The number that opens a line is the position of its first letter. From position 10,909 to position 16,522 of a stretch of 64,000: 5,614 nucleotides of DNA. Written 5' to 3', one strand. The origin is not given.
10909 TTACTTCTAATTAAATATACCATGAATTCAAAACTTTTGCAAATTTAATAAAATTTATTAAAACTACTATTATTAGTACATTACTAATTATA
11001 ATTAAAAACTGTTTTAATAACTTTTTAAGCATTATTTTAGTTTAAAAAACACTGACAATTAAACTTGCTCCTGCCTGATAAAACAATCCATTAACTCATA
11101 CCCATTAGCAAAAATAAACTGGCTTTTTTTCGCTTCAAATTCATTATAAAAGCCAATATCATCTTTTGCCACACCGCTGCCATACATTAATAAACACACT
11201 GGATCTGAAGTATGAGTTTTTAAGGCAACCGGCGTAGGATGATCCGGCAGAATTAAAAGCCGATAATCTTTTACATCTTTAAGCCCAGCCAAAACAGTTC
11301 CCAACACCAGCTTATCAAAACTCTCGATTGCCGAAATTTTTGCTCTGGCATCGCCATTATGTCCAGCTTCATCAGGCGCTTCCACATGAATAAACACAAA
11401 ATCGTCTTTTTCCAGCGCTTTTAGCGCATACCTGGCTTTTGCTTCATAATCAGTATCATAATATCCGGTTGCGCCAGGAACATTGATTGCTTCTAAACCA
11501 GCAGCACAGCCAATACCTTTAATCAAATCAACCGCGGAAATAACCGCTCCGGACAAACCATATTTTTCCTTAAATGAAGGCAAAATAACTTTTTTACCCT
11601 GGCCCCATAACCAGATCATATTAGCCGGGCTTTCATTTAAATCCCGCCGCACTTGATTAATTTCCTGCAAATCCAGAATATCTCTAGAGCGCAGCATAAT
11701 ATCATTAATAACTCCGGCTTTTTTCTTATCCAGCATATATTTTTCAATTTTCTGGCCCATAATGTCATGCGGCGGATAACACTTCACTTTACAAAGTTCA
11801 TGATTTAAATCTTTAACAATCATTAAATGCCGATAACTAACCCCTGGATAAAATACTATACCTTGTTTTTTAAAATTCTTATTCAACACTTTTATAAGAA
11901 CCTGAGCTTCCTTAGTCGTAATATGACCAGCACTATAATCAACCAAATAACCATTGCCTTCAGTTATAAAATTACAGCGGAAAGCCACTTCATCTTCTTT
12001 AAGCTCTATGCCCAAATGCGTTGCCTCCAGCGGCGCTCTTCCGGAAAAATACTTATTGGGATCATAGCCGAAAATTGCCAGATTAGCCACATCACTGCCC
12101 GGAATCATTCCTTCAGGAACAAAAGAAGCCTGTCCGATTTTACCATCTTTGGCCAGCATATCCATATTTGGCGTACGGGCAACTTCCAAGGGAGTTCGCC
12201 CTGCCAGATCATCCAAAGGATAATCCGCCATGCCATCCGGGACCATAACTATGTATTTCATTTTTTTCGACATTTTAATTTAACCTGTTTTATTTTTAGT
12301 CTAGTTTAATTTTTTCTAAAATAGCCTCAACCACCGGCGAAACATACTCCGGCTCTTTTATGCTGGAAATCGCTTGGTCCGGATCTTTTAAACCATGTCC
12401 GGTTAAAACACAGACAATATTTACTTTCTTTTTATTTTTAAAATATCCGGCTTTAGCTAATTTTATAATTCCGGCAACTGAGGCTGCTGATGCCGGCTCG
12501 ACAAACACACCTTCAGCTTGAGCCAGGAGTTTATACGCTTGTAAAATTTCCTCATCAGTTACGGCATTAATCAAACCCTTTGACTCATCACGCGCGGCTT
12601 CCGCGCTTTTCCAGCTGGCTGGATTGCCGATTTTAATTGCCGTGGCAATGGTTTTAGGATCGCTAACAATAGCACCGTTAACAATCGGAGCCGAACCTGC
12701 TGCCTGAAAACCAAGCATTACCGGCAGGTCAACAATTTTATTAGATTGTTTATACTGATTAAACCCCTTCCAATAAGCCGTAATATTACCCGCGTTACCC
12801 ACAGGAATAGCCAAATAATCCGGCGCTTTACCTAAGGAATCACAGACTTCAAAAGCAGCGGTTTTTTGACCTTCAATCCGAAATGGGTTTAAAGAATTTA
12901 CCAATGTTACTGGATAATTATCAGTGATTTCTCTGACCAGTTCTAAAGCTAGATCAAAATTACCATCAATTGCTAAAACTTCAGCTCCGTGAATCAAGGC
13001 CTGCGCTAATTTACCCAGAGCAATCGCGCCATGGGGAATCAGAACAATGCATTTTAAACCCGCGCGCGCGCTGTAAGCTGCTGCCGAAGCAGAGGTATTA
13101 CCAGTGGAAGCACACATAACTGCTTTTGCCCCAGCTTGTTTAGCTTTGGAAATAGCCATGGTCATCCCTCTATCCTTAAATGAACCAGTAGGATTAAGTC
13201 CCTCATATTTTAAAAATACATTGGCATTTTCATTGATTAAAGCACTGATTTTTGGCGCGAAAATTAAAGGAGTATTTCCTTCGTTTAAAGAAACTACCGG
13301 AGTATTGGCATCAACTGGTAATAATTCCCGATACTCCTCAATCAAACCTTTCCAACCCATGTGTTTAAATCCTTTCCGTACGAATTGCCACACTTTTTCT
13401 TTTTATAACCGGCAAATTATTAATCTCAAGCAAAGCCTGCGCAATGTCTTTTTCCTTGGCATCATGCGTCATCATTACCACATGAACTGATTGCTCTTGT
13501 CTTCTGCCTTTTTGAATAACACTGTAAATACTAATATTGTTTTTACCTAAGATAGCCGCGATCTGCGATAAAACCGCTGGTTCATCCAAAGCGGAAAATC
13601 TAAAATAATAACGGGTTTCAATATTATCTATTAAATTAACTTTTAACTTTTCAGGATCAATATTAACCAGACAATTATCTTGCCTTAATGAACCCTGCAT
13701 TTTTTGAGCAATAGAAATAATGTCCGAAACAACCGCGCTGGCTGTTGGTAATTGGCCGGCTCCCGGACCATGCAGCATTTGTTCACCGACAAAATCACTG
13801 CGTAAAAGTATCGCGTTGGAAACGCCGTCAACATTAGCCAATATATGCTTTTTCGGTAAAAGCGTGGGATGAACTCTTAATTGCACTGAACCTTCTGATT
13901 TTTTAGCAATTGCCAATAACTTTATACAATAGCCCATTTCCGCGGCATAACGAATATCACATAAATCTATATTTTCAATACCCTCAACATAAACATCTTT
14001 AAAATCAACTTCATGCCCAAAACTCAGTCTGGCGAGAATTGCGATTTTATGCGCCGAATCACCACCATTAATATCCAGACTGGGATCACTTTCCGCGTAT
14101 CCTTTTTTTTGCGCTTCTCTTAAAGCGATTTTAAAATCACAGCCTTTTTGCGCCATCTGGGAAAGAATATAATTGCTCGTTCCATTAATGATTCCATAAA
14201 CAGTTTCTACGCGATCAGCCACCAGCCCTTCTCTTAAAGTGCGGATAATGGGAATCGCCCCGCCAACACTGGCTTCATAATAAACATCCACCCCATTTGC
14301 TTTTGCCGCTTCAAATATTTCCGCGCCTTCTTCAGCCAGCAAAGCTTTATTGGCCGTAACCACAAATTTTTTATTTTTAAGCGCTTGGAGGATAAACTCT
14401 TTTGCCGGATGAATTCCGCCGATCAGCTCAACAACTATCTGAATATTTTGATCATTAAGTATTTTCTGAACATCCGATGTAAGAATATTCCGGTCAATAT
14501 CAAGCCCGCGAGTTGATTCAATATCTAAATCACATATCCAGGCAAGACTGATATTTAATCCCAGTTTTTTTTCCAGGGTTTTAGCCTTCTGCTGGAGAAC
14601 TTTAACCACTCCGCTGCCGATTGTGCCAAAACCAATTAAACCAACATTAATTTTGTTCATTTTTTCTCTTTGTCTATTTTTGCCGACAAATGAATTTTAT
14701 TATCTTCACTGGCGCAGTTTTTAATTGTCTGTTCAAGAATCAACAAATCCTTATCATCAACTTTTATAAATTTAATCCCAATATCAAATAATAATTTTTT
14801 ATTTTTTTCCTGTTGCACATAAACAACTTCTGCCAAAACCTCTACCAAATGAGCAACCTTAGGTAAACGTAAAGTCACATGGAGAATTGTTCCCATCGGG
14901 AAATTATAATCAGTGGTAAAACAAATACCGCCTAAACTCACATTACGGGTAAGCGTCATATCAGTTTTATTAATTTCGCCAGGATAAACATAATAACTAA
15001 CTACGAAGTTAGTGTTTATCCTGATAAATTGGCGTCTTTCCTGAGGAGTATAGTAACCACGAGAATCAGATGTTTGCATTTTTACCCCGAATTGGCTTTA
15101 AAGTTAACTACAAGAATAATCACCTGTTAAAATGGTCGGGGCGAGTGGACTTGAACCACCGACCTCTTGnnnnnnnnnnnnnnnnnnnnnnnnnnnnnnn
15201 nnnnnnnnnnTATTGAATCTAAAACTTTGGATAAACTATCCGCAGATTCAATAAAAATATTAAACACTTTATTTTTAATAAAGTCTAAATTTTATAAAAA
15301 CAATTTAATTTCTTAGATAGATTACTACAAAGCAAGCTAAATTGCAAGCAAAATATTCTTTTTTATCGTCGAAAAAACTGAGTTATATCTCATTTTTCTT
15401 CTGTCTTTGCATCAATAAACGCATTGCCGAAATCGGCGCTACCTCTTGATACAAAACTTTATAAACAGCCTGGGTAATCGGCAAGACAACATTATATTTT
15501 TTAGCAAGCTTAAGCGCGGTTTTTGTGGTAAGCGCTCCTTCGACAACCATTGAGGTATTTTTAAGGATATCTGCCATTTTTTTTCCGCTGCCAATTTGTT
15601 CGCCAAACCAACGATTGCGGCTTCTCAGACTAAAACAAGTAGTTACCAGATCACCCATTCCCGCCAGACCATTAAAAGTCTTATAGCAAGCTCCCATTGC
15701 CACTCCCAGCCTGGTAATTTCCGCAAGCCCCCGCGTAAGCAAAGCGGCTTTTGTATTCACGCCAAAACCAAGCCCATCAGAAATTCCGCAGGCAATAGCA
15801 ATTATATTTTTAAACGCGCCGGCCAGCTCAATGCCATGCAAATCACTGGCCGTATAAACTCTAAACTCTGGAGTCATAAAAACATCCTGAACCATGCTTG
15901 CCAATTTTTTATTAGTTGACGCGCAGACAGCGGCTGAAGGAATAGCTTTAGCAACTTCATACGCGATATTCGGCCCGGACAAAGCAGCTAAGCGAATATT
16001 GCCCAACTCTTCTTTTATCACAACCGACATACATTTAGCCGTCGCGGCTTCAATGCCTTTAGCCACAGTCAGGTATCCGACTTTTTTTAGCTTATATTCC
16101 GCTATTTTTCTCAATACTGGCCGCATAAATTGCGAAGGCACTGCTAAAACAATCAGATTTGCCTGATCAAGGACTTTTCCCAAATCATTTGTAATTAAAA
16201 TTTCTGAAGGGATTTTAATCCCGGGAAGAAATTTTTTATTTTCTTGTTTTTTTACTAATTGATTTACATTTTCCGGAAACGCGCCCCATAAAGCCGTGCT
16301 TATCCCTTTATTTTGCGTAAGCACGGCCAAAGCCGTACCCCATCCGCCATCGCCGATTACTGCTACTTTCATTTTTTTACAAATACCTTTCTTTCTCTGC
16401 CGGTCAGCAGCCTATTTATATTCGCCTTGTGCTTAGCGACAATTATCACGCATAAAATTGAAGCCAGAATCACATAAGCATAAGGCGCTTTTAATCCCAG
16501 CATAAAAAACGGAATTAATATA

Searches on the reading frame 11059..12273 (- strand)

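Call 7: search_protein_families(library=pfam, proteins=[window:11059-12273:-], max_evalue=0.001)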
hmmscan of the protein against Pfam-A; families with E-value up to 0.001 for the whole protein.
window:11059-12273:- (404 aa): 2 families
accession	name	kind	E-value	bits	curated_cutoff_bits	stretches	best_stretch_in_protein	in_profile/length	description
PF10143.14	PhosphMutase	-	8e-55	185.8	21.5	1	41-206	1-170/170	2,3-bisphosphoglycerate-independent phosphoglycerate mutase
PF01676.23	Metalloenzyme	-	3.3e-47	161.6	24.3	1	5-386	1-237/252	Metalloenzyme superfamily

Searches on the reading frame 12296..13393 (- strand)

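Call 7: search_protein_families(library=pfam, proteins=[window:12296-13393:-], max_evalue=0.001)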
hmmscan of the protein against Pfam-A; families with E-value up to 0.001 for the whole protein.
window:12296-13393:- (365 aa): 1 family
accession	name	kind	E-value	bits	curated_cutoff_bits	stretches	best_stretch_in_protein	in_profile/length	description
PF00291.31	PALP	-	1.2e-73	248.4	35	1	34-332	1-295/295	Pyridoxal-phosphate dependent enzyme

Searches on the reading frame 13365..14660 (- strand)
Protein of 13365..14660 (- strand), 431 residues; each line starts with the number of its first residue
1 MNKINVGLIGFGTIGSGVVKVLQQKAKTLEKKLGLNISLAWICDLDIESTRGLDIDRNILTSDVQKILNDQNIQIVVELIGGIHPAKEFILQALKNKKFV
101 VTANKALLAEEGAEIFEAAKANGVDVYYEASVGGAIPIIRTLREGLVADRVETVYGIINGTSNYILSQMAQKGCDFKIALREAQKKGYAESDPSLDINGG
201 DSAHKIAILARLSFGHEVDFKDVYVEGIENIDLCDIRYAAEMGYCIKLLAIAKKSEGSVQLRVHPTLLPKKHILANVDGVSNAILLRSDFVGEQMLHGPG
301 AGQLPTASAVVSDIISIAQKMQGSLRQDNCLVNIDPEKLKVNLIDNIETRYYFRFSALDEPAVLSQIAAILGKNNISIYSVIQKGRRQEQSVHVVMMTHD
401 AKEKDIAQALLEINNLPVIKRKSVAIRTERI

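Call 7: search_protein_families(library=pfam, proteins=[window:13365-14660:-], max_evalue=0.001)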
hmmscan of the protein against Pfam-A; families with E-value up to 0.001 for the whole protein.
window:13365-14660:- (431 aa): 4 families
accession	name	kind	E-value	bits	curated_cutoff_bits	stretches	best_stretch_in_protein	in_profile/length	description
PF00742.24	Homoserine_dh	-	1.2e-66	224.3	22.9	1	137-315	1-173/173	Homoserine dehydrogenase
PF03447.22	NAD_binding_3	-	5.2e-21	76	24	1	10-129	1-116/116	Homoserine dehydrogenase, NAD binding domain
PF01842.31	ACT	-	5.6e-07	29.7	27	1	352-417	2-65/66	ACT domain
PF01408.29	GFO_IDH_MocA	-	0.00018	22.7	24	1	4-127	1-117/120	Oxidoreductase family, NAD-binding Rossmann fold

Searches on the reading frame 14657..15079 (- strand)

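Call 7: search_protein_families(library=pfam, proteins=[window:14657-15079:-], max_evalue=0.001)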
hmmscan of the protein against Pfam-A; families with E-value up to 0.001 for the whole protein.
window:14657-15079:- (140 aa): 1 family
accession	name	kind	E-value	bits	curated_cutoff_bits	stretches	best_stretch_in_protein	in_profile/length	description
PF07238.19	PilZ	-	3.5e-12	47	22.5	1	14-117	1-98/102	PilZ domain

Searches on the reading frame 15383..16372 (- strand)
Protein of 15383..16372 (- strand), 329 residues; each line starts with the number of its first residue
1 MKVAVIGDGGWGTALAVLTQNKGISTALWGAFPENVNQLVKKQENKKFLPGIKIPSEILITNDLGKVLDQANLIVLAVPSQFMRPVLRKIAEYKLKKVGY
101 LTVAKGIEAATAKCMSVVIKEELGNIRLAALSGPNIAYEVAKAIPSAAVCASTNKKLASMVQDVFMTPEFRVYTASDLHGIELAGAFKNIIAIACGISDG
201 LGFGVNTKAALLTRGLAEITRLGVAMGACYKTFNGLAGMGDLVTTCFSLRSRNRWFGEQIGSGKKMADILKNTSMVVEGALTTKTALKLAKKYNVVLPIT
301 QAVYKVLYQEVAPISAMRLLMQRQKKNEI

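Call 85: search_protein_families(library=pfam, proteins=[window:15383-16372:-], max_evalue=0.0001)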
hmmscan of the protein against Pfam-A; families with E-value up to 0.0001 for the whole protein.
window:15383-16372:- (329 aa): 3 families
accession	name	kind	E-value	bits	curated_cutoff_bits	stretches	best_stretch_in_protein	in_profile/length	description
PF07479.19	NAD_Gly3P_dh_C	-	1.5e-54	184.5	25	1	177-317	1-141/142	NAD-dependent glycerol-3-phosphate dehydrogenase C-terminus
PF01210.29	NAD_Gly3P_dh_N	-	5.4e-45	153.6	23.1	1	2-157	1-157/158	NAD-dependent glycerol-3-phosphate dehydrogenase N-terminus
PF20618.3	GPD_NAD_C_bact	-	3.3e-19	69.6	27.6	1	237-303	1-66/66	Bacterial GPD, NAD-dependent C-terminal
